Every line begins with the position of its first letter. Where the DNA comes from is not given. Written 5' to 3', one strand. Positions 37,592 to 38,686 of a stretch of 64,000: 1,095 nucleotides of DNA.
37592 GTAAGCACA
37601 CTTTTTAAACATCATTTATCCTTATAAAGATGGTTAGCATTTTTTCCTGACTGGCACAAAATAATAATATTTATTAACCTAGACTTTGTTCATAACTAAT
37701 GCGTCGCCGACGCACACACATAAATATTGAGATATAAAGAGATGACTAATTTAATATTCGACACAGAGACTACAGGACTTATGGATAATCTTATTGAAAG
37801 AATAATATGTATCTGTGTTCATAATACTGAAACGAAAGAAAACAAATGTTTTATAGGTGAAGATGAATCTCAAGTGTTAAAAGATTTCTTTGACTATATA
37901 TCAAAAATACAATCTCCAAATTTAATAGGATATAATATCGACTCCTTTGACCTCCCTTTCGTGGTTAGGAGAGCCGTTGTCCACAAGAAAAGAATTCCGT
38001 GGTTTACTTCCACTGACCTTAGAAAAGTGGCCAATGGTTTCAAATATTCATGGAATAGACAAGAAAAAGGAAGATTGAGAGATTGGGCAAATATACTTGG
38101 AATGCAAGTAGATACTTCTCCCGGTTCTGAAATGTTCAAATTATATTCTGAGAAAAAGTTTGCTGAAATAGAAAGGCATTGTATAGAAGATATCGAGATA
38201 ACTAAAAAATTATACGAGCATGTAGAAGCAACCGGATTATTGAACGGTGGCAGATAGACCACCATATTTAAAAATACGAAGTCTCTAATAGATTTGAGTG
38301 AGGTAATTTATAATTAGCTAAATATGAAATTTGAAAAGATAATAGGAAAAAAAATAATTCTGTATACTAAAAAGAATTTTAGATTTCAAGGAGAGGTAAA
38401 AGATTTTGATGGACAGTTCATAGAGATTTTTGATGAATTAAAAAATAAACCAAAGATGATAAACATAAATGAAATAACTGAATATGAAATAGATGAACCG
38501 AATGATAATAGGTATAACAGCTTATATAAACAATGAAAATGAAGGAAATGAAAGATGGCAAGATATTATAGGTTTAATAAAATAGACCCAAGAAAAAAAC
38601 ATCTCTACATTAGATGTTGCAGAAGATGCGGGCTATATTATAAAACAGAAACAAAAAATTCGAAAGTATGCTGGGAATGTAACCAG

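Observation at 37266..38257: Palindrome-rich 460-bp gap (origin-like) preceding a DnaQ-like DEDDh exonuclease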

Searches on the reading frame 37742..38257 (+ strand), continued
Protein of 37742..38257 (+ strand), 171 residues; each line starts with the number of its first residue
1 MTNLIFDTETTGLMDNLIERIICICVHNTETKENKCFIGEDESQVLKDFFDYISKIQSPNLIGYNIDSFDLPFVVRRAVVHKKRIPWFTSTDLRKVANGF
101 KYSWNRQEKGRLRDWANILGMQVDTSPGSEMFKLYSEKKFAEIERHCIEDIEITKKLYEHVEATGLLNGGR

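Call 66: search_dna_similar(query=window:37742-38254:+, collection=phages, mode=protein, max_rows=15, max_evalue=0.001)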
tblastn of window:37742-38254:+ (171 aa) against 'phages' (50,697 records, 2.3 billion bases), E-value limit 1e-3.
Records with a match: 63; places in all: 63; records where one place covers at least 80% of the query: 21.
Best place of each record, by identity: <60% 63.
By first word of the organism name: Brucella 41; Synechococcus 15; Cyanophage 2; Mesorhizobium 2; uncultured 1; Caudoviricetes 1; Rhizobium 1.
By host as written in the record: Brucella abortus S19 14; Brucella sp. 6; Brucella abortus 141 5; Synechococcus sp. WH7803 4; Synechococcus sp. CB0101 4; Brucella abortus 4; Synechococcus sp. WH 7803 3; - 2; and 15 more.
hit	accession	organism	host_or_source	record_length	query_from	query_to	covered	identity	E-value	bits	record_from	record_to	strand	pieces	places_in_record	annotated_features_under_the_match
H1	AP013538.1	uncultured phage_MedDCM-OCT-S45-C4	metagenomic fosmid library constructed ...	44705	4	171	98%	27.8%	8e-7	53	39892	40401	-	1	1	T7-like DNA polymerase 3'-5' exonuclease | DNA polymerase I - 3'-5' exonuclease and polymerase domains (PolA)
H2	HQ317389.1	Synechococcus phage S-RIP2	Synechococcus sp. WH7803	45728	2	171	99%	26.8%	3e-7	55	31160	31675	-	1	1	none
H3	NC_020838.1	Synechococcus phage S-RIP2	Synechococcus sp. WH7803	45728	2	171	99%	26.8%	3e-7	55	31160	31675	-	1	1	none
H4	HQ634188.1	Cyanophage KBS-P-1A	Synechococcus sp. WH7803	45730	2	171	99%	26.8%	3e-7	55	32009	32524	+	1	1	none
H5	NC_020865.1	Cyanophage KBS-P-1A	Synechococcus sp. WH7803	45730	2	171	99%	26.8%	3e-7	55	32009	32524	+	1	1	none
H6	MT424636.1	Synechococcus phage S-SBP1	Synechococcus sp. WH 7803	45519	4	171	98%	26.0%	3e-6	52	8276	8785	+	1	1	DnaQ-like exonuclease | DNA polymerase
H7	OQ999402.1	Synechococcus phage DSL-LC07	Synechococcus sp.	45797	3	160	92%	26.7%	1e-6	53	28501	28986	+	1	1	DnaQ-like exonuclease | DNA polymerase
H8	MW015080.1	Synechococcus phage S-SRP01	Synechococcus sp. KCZYR4S1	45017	3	171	99%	24.7%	2e-5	49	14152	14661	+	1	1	DNA polymerase 3'-5' exonuclease | DNA polymerase | hypothetical protein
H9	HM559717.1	Synechococcus phage S-CBP4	Synechococcus sp. CB0101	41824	4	171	98%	24.2%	4e-5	48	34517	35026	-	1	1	none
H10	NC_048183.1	Synechococcus phage S-CBP4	Synechococcus sp. CB0101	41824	4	171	98%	24.2%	4e-5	48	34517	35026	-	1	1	none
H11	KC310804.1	Synechococcus phage S-CBP4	Synechococcus sp. CB0101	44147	4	171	98%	24.2%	4e-5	48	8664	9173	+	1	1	none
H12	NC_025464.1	Synechococcus phage S-CBP4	Synechococcus sp. CB0101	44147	4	171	98%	24.2%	4e-5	48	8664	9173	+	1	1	none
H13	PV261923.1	Synechococcus phage WH11-B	Synechococcus sp. WH 7803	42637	4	160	92%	25.8%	2e-4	46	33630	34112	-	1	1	DnaQ-like exonuclease | hypothetical protein | DNA polymerase family A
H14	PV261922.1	Synechococcus phage 7B11-B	Synechococcus sp. WH 7803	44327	4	160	92%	25.8%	2e-4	46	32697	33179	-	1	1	DnaQ-like exonuclease | hypothetical protein | DNA polymerase family A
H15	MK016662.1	Synechococcus phage S-B28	Synechococcus sp. KSHK05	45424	4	160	92%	25.8%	2e-4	46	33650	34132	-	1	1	hypothetical protein | DNA polymerase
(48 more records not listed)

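Call 102: search_protein_families(library=ncbifam, proteins=[window:37742-38257:+], max_evalue=0.01)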
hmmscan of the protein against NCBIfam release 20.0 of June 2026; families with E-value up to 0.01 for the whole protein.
window:37742-38257:+ (171 aa): 3 families
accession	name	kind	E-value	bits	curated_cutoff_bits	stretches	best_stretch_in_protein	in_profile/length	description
NF004417.0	PRK05761.1-3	equivalog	6.3e-06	24.4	780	1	29-99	270-341/858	DNA-directed DNA polymerase I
NF004421.0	PRK05762.1-2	equivalog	1.5e-05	23.5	570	1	18-84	189-256/795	DNA polymerase II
NF004963.0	PRK06309.1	equivalog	0.0099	15.5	245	0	45-103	69-125/232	DNA polymerase III subunit epsilon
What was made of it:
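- On DnaQ / RNase T family (PF00929), including Orn: The epsilon NCBIfam model scores 15.5 bits against a cut-off of 245 (call 102).
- Closest known: DnaQ. Different: The NCBIfam epsilon model scores 15.5 bits against a cut-off of 245 (call 102).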

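Call 105: predict_structure(alignment_id=A2)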
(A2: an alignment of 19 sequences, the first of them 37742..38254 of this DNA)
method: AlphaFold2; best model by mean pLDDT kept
length: 171 residues; sequences in the alignment: 19
mean_pLDDT: 88.3   pTM: 0.84
mean pLDDT of the five models: 88.3, 88.0, 88.0, 87.4, 87.1
residues with pLDDT >= 90: 118; 70-90: 32; 50-70: 13; < 50: 8
segments of 3 or more residues with pLDDT < 50: 102-107
pLDDT, mean of each block of 10 residues (from residue 1): 95 69 97 96 97 97 92 95 96 83 50 88 90 93 96 95 77 39
secondary structure, 60 per line:
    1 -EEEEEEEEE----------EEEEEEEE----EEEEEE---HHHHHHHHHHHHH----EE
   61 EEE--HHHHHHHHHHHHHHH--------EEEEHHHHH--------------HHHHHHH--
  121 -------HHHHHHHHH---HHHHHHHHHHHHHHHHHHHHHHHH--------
elements in order: E2-10 E21-28 E33-38 H42-54 E59-63 H66-80 E89-92 H93-97 H112-118 H128-136 H140-163

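Call 107: fold_search(model_id=the predicted structure, library=pdb)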
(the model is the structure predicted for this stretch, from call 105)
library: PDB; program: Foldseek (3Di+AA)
matches with E <= 10: 930; with E <= 0.001: 218
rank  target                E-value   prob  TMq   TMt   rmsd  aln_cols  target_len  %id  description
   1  5mdn_A                6.3e-08  1.00  0.78  0.19   3.1       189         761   18  Structure of the family B DNA polymerase from the hyperthermophilic archaeon Pyrobaculum calidifontis (released 2016-12-14)
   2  5h12                  6.7e-07  1.00  0.73  0.18   3.8       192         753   21  Crystal structure of Deep Vent DNA Polymerase (released 2017-01-25)
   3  6isg_A                9.1e-07  1.00  0.73  0.19   4.0       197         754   16  Structure of 9N-I DNA polymerase incorporation with dG in the active site (released 2019-08-28)
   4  5oki_B                1.1e-06  1.00  0.73  0.29   3.6       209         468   16  Crystal structure of the Ctf18-1-8 module from Ctf18-RFC in complex with a 63 kDa fragment of DNA Polymerase epsilon (released 2017-12-20)
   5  4ail_C                1.2e-06  1.00  0.74  0.19   4.8       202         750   17  Crystal Structure of an Evolved Replicating DNA Polymerase (released 2012-03-07)
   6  7b0g_A                1.2e-06  1.00  0.70  0.18   4.7       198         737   14  TgoT_6G12 binary with 2 hCTPs (released 2020-12-30)
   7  4ahc_A                1.4e-06  1.00  0.74  0.20   4.5       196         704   18  Crystal Structure of an Evolved Replicating DNA Polymerase (released 2012-03-07)
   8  8h2f                  1.4e-06  1.00  0.54  0.54  10.0       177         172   18  Crystal structure of DnaQ domain in complex witn TMP of Streptococcus thermophilus strain DGCC 7710 (released 2023-09-13)
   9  7b08                  1.6e-06  1.00  0.70  0.18   4.8       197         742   14  TgoT apo (released 2020-12-30)
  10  1wns                  1.7e-06  1.00  0.73  0.19   3.7       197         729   15  Crystal structure of family B DNA polymerase from hyperthermophilic archaeon pyrococcus kodakaraensis KOD1 (released 2004-08-17)
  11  6is7_A                1.7e-06  1.00  0.71  0.18   3.8       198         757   14  Structure of 9N-I DNA polymerase incorporation with dA in the active site (released 2019-08-28)
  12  6s1c_E                1.9e-06  1.00  0.74  0.34   3.3       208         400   17  P3221 crystal form of the Ctf18-1-8/Pol2(1-528) complex (released 2020-07-08)
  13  7b0f_A                1.9e-06  1.00  0.71  0.19   3.6       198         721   15  TgoT_6G12 Binary complex (released 2020-12-30)
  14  7b0h_F                2.0e-06  1.00  0.71  0.18   4.0       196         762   15  TgoT_6G12 Ternary complex (released 2021-01-13)
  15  5oki_A                2.3e-06  1.00  0.74  0.31   3.6       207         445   15  Crystal structure of the Ctf18-1-8 module from Ctf18-RFC in complex with a 63 kDa fragment of DNA Polymerase epsilon (released 2017-12-20)
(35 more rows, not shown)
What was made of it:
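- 37742..38257 (+): Stand-alone 3'-5' exonuclease of the PolB-exonuclease type (171 aa). The top fold matches are archaeal PolB exonuclease domains (calls 105, 107).
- On PolB-type 3'-5' exonuclease domain proteins (PF10108, PF03104, PF13482): The top Foldseek hits are archaeal PolB, such as 5mdn with TM 0.78 and E 6e-8 (call 107).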

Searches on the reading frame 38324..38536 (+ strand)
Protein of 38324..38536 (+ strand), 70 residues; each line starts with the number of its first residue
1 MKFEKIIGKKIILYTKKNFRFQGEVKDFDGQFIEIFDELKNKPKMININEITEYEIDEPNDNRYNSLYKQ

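Call 12: search_protein_families(library=pfam, proteins=[window:38324-38536:+], max_evalue=0.01)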
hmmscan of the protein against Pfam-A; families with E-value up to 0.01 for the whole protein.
window:38324-38536:+ (70 aa): 2 families
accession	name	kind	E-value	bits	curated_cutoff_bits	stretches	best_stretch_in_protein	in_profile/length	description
PF21838.2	DUF6897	-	0.0012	18.9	23.9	1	4-52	7-53/58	Domain of unknown function (DUF6897)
PF12701.13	LSM14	-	0.0046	17.4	30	1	6-30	2-26/75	Scd6-like Sm domain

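Call 73: search_solved_structures(query=A7, max_evalue=10, show_alignments=2)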
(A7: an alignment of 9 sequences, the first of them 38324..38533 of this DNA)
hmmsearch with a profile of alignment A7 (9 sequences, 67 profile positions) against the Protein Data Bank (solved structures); distinct sequences matched with E-value up to 10: 6.
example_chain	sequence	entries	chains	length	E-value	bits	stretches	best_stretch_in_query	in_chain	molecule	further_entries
9o0h_B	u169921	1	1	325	0.62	13.2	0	7-22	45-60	Transcription factor ETV6,Non-receptor tyrosine-protein kinase TNK1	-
5l0p_A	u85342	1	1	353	0.82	12.8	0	7-22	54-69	Transcription factor ETV6, Transcription factor ETV6, Transcription factor ETV6, Ferric up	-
9e4q_A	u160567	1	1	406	1.3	12.1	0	7-22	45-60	Transcription factor ETV6,DARPin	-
7n2b_A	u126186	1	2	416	1.4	12.1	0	7-22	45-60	Transcription factor ETV6,Transcription factor ETV6,Transcription factor ETV6,3TEL-rigid-D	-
9q2i_B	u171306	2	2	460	1.6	11.9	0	18-36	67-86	DNA repair protein RAD57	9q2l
9q2c_B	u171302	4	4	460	1.6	11.9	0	18-36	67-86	DNA repair protein RAD57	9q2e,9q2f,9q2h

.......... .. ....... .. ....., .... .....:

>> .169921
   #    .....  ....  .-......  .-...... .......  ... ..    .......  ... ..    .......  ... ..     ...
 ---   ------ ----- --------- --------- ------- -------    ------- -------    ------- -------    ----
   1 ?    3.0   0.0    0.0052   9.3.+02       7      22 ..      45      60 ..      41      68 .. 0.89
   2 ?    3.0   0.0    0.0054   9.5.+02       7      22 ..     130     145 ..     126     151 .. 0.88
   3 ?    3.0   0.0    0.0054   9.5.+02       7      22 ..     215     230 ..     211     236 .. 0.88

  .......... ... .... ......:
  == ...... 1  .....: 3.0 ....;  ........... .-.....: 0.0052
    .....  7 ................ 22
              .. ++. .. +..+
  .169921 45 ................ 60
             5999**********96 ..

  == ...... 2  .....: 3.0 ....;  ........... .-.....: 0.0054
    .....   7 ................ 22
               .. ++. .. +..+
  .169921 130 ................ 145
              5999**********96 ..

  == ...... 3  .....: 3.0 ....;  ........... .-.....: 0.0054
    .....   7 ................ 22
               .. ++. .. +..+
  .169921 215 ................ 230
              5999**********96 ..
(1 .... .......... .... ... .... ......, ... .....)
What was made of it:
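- Closest known: Small RNAs bound by Hfq or Sm-like proteins. Different: The viral protein lacks an obvious canonical Sm1/Sm2 or Hfq signature at the sequence level: its Pfam hits are below cut-off (call 12) and there is no PDB sequence match (call 73).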

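Call 75: find_homologous_proteins(query=window:38324-38533:+, max_evalue=0.001)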
Query window:38324-38533:+ (70 aa): 24 proteins with E <= 0.001 among 24 candidates.
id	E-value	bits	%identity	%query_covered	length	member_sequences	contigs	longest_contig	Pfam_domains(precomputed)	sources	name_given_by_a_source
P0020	6.6e-38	145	100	100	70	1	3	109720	-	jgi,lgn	jgi:hypothetical protein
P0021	6.0e-28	113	88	84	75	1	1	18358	-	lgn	-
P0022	3.9e-26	108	93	81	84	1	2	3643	-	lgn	-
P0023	3.7e-25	104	91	81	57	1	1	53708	-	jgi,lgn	-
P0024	4.8e-25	104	86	83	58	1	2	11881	-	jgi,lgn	jgi:hypothetical protein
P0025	6.4e-25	104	86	83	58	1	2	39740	-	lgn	-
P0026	6.6e-25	104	84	83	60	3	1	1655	-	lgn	-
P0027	7.6e-24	100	84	80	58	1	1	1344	-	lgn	-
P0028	1.8e-23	99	81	81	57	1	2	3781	-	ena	-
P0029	2.3e-23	99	83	83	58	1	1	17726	-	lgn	-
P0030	2.6e-23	99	81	81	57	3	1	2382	-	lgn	-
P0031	3.9e-23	98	81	83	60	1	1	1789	-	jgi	jgi:hypothetical protein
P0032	4.0e-23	98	79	83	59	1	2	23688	-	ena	-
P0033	4.7e-23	98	79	81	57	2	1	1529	-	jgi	-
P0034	1.2e-22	97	79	81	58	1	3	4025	-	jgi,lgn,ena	-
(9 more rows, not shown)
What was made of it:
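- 38324..38536 (+): 70-aa protein with an Sm/Hfq-like fold and its own strong promoter-like box at 38262-38274. A possible partner of the RNA, not a shown one. JGI names two homologues snRNP-like (call 75).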

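Call 85: predict_structure(alignment_id=A8)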
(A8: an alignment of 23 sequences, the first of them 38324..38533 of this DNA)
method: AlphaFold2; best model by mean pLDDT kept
length: 70 residues; sequences in the alignment: 23
mean_pLDDT: 82.8   pTM: 0.63
mean pLDDT of the five models: 82.8, 80.7, 80.3, 80.3, 80.2
residues with pLDDT >= 90: 43; 70-90: 13; 50-70: 4; < 50: 10
segments of 3 or more residues with pLDDT < 50: 60-62, 64-70
pLDDT, mean of each block of 10 residues (from residue 1): 82 93 93 92 93 82 46
secondary structure, 60 per line:
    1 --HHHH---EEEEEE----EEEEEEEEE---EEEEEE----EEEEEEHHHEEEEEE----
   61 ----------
elements in order: H3-6 E10-15 E20-28 E32-37 E42-47 E51-56
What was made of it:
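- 38324..38536 (+): pLDDT 82.8, one helix plus five strands (call 85).
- On Sm / Hfq-like proteins (for the 70-aa neighbour): The model has H3-6 and five strands, with pLDDT 82.8 (call 85).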

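Call 88: fold_search(model_id=the predicted structure, library=pdb)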
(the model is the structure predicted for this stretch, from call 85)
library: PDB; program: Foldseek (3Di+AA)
matches with E <= 10: 1569; with E <= 0.001: 3
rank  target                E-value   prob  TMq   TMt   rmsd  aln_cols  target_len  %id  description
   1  9bxa_E                6.2e-04  1.00  0.73  0.60   9.8        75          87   24  Structure of Mnx H340A complex from Bacillus sp. PL-12 (released 2024-08-07)
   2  7ogm_D                7.9e-04  1.00  0.66  0.69   3.2        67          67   16  A cooperative PNPase-Hfq-RNA carrier complex facilitates bacterial riboregulation. PNPase-3'ETS(leuZ)-Hfq (released 2021-07-07)
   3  4noy_A                1.0e-03  1.00  0.68  0.65   1.7        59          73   12  Crystal structure of Listeria monocytogenes Hfq F43W (released 2014-09-10)
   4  1kq2_H                1.1e-03  1.00  0.65  0.73   1.7        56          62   14  Crystal Structure of an Hfq-RNA Complex (released 2002-07-05)
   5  4noy_C                1.1e-03  1.00  0.67  0.65   1.7        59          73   12  Crystal structure of Listeria monocytogenes Hfq F43W (released 2014-09-10)
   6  4noy_F                1.2e-03  1.00  0.68  0.64   1.6        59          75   14  Crystal structure of Listeria monocytogenes Hfq F43W (released 2014-09-10)
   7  4mmk_J                1.3e-03  1.00  0.67  0.68   1.8        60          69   15  Q8A Hfq from Pseudomonas aeruginosa (released 2014-07-09)
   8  4j6w_A                1.5e-03  1.00  0.66  0.69   1.9        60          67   15  Crystal structure of HFQ from Pseudomonas aeruginosa in complex with CTP (released 2013-07-31)
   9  4mmk_A                1.7e-03  1.00  0.64  0.65   2.5        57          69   16  Q8A Hfq from Pseudomonas aeruginosa (released 2014-07-09)
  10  3m4g_G                1.8e-03  1.00  0.64  0.68   2.1        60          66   15  H57A HFQ from Pseudomonas Aeruginosa (released 2010-07-28)
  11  3qhs_B                1.8e-03  1.00  0.66  0.67   3.5        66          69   17  Crystal structure of full-length Hfq from Escherichia coli (released 2011-05-18)
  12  4nl2_F                1.9e-03  1.00  0.68  0.64   1.6        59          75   14  Crystal Structure of Listeria monocytogenes Hfq (released 2014-09-10)
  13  4noy_B                1.9e-03  1.00  0.68  0.67   1.6        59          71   14  Crystal structure of Listeria monocytogenes Hfq F43W (released 2014-09-10)
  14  4nl2_C                1.9e-03  1.00  0.67  0.64   1.8        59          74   12  Crystal Structure of Listeria monocytogenes Hfq (released 2014-09-10)
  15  3qhs_H                1.9e-03  1.00  0.64  0.67   2.1        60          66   17  Crystal structure of full-length Hfq from Escherichia coli (released 2011-05-18)
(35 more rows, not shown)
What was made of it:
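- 38324..38536 (+): The PDB matches are dominated by Hfq, with TM 0.65-0.68 and rmsd 1.6-2.0 A (call 88).
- On Sm / Hfq-like proteins (for the 70-aa neighbour): The PDB matches are dominated by Hfq, with TM 0.65-0.68 (call 88).
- Closest known: Small RNAs bound by Hfq or Sm-like proteins. Same: About 90 nt. It has its own promoter, a stable terminal helix and a 3' tail ending in a run of U. A gene for a protein with an Sm/Hfq-like fold lies 0.7 kb away (calls 85, 88).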

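Call 102: search_protein_families(library=ncbifam, proteins=[window:38324-38536:+], max_evalue=0.01)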
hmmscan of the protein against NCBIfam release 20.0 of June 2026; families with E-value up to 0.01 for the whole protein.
window:38324-38536:+ (70 aa): 1 family
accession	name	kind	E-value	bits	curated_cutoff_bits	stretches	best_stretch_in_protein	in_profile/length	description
NF041655.1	MM0924_fam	subfamily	0.0027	17.3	45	1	5-51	7-52/57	MM0924 family protein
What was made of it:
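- On Sm / Hfq-like proteins (for the 70-aa neighbour): The Pfam LSM14 and DUF6897 hits and the NCBIfam MM0924 hit are below cut-off (calls 12, 102).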
